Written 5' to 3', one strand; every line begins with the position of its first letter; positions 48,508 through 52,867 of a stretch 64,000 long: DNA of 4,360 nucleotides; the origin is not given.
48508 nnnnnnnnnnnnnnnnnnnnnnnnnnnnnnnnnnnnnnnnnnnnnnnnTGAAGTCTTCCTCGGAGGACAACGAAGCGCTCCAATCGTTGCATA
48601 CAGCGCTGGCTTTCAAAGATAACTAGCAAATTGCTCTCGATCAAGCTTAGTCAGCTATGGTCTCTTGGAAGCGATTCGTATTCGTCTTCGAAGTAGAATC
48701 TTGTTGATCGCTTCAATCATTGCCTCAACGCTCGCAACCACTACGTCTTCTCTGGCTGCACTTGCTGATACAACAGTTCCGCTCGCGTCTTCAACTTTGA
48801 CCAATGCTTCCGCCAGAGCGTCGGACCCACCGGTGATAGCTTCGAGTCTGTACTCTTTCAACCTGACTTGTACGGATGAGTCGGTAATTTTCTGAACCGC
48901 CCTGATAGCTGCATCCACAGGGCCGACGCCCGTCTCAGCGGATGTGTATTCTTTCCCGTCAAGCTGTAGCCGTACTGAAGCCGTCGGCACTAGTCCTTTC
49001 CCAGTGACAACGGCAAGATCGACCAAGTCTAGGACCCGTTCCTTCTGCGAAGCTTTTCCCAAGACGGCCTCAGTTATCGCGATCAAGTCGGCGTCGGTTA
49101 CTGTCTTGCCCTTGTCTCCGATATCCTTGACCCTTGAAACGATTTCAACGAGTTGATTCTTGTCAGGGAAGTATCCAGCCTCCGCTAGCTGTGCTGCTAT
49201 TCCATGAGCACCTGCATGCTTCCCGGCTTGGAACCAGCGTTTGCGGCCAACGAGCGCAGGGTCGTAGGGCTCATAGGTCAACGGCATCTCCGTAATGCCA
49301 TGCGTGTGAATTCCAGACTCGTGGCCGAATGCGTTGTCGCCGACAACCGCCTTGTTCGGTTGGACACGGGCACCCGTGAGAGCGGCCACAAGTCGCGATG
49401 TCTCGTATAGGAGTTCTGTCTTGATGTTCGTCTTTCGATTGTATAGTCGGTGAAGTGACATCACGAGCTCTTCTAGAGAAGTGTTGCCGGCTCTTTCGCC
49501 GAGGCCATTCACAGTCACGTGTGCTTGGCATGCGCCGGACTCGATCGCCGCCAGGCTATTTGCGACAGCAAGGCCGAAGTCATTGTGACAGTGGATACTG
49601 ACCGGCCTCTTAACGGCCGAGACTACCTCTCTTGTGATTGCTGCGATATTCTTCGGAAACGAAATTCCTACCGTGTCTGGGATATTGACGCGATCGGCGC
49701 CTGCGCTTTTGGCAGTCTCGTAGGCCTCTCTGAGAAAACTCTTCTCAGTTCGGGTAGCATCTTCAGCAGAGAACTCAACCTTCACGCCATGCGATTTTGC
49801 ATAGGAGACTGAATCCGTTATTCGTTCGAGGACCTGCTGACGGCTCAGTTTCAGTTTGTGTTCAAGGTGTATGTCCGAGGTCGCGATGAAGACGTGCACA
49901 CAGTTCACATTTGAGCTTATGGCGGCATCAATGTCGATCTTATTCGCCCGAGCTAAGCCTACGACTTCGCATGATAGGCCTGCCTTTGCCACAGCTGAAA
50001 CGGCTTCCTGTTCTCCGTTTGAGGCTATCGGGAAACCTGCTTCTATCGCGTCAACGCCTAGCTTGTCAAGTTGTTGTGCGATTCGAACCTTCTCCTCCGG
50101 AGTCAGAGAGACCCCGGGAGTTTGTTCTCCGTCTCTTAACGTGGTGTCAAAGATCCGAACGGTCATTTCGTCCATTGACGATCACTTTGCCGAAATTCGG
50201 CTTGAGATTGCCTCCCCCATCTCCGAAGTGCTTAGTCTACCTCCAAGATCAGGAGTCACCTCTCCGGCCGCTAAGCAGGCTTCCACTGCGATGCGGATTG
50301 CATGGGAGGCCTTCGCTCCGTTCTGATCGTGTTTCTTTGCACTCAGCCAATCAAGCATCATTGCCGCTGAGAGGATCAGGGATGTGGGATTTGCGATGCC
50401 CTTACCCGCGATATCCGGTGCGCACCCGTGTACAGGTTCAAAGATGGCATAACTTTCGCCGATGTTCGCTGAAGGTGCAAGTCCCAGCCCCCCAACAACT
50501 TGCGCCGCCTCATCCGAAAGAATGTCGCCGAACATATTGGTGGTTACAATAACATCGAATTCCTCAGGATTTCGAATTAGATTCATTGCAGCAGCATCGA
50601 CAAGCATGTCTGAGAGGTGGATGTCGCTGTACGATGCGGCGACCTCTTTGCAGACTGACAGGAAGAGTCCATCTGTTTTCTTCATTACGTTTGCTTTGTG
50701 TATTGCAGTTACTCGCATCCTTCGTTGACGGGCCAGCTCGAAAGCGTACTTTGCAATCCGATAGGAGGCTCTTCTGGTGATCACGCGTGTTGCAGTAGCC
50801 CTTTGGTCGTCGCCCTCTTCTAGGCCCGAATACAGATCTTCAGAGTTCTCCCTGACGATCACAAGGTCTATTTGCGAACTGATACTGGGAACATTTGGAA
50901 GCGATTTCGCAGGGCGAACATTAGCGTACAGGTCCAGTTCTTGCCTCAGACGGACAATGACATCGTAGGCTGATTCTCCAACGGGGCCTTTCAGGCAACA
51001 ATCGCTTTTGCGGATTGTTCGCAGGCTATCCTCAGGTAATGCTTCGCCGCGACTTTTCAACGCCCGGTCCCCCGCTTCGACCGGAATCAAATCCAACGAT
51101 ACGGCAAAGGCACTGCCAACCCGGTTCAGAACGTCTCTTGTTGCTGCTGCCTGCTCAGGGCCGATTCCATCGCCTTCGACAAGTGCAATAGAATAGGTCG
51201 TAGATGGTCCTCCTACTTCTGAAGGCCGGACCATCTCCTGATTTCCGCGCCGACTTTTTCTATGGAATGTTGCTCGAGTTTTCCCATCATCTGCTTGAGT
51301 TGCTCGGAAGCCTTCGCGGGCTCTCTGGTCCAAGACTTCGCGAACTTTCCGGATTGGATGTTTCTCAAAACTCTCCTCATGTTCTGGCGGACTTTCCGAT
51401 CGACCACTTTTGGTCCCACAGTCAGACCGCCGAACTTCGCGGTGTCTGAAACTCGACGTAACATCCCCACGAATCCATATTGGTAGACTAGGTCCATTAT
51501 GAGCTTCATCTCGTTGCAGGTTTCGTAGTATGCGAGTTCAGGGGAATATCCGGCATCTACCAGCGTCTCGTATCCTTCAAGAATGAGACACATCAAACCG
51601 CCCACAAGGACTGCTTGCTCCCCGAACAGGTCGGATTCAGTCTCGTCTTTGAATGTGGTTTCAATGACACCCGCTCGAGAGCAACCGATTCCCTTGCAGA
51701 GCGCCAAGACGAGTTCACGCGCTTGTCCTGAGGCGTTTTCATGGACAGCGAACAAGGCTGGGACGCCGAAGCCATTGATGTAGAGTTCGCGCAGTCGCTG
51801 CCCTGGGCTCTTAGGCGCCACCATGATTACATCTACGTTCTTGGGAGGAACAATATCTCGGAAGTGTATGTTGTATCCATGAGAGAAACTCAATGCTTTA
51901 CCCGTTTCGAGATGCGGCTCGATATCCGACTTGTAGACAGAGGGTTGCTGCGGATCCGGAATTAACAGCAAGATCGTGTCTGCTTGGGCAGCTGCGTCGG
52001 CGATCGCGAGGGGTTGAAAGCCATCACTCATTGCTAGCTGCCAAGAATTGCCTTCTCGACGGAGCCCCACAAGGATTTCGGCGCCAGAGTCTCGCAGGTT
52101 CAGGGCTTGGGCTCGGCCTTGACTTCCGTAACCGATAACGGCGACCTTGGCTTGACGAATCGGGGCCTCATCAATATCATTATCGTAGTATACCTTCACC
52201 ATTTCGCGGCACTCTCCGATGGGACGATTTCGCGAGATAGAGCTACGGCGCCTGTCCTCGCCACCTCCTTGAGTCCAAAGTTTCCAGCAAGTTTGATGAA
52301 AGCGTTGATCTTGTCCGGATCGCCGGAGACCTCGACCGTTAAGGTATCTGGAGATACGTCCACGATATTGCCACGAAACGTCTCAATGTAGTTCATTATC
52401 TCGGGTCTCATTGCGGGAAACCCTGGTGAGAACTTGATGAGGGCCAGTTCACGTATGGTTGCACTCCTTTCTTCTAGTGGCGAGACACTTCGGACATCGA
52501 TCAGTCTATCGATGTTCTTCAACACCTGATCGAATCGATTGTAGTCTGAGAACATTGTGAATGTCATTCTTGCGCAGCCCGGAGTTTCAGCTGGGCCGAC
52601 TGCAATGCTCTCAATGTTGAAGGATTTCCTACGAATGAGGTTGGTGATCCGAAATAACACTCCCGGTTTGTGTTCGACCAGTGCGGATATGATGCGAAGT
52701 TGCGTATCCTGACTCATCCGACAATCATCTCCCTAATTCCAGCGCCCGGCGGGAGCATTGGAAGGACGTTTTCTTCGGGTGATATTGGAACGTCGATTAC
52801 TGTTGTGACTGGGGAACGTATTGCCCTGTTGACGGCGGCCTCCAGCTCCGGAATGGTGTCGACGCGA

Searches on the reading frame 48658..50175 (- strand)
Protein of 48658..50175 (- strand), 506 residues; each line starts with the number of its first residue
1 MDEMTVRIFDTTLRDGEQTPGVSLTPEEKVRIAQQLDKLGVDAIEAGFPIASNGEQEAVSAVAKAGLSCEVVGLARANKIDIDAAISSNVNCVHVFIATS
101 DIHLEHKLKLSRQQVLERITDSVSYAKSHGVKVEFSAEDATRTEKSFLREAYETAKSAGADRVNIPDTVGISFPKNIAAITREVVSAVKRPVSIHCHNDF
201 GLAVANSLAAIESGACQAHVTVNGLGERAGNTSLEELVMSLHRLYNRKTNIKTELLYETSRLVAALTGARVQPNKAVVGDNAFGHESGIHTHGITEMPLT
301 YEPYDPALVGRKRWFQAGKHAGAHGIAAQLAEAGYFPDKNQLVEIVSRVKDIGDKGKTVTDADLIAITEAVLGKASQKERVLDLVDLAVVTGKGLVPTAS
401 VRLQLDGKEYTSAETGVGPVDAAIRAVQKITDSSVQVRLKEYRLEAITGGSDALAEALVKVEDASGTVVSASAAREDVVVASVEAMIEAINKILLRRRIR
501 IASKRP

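Call 71: search_protein_families(library=pfam, proteins=[window:48658-50175:-], max_evalue=0.00001)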
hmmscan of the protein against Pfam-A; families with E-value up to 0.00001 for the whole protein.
window:48658-50175:- (506 aa): 3 families
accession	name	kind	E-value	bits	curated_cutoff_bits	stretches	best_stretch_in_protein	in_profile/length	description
PF00682.25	HMGL-like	-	6.2e-87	291.7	29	1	6-263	2-260/260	HMGL-like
PF08502.15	LeuA_dimer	-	2.3e-33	115.3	24.9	1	359-494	2-131/131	LeuA allosteric (dimerisation) domain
PF22617.1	HCS_D2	-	2.8e-21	76.1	27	1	277-357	1-82/82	Homocitrate synthase post-HMGL domain-like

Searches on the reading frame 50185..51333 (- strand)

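Call 71: search_protein_families(library=pfam, proteins=[window:50185-51333:-], max_evalue=0.00001)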
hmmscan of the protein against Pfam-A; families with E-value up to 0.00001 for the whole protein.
window:50185-51333:- (383 aa): 1 family
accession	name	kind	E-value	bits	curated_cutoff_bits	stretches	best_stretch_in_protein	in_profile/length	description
PF00180.25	Iso_dh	-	5.5e-102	342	27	1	49-376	2-348/348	Isocitrate/isopropylmalate dehydrogenase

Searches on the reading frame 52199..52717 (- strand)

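Call 71: search_protein_families(library=pfam, proteins=[window:52199-52717:-], max_evalue=0.00001)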
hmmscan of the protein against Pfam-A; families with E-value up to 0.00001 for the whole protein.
window:52199-52717:- (173 aa): 4 families
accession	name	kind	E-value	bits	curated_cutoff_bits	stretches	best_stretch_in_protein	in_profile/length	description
PF10369.15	ALS_ss_C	-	7.1e-26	90.5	23.2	1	89-163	1-74/74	Small subunit of acetolactate synthase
PF22629.2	ACT_AHAS_ss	-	1.4e-17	64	27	1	10-76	1-66/67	AHAS small subunit-like ACT domain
PF13710.12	ACT_5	-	4.4e-11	42.8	27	1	17-78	2-62/62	ACT domain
PF01842.31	ACT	-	4e-08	33.3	27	1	9-72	2-64/66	ACT domain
